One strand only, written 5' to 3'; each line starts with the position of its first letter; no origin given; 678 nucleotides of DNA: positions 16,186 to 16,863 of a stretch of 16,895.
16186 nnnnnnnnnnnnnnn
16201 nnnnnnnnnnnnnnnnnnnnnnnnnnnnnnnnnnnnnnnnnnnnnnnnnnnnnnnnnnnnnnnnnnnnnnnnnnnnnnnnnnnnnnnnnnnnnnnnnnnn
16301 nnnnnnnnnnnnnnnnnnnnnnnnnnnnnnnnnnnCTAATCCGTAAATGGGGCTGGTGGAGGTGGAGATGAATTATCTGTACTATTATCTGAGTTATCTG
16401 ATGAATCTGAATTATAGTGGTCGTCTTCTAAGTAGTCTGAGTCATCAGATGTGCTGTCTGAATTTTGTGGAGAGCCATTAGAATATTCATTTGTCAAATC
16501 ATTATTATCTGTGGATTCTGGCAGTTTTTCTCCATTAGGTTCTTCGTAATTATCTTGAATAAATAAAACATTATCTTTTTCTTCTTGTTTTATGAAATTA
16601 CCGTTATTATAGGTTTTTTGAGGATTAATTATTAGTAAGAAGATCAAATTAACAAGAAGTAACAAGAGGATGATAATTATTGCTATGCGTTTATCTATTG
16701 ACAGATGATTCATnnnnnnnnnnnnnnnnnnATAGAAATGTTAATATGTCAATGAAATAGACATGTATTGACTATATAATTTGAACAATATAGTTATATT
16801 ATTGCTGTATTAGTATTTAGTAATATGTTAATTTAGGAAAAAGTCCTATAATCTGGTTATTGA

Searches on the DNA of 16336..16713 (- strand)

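Call 31: search_rna_families(sources=[L166, L168], threshold=gathering, show_alignments=2)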
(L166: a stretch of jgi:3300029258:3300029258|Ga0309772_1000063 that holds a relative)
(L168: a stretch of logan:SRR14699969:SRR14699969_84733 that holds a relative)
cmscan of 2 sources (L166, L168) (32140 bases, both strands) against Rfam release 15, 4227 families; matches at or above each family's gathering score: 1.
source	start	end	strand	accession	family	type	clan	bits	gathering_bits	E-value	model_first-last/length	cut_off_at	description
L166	7735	7821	-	RF00005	tRNA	Gene; tRNA;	CL00001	43.7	29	2.7e-06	1-71/71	no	tRNA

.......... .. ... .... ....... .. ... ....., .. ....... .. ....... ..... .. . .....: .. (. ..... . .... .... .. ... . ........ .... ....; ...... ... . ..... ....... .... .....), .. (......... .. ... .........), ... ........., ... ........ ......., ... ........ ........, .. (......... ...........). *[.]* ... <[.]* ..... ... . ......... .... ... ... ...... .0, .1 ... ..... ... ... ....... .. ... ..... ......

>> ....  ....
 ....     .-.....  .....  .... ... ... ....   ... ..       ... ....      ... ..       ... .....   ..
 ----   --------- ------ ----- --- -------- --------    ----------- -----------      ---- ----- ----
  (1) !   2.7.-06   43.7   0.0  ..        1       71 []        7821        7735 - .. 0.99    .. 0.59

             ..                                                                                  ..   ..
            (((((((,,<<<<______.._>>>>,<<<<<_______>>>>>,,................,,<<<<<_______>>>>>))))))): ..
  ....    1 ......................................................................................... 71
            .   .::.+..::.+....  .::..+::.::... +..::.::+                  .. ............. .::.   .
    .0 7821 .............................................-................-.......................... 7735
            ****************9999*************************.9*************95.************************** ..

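Call 114: search_rna_families(source=L166, start=4754, end=5354, threshold=evalue, max_evalue=5)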
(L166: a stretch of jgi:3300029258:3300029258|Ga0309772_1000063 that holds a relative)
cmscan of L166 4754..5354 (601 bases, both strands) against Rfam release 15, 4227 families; matches with E-value up to 5: 1.
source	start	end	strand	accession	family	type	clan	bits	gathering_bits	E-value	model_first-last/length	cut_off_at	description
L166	4962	5049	+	RF01155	snoR101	Gene; snRNA; snoRNA; CD-box;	-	13.6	40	4.7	1-66/66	no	Small nucleolar RNA snoR101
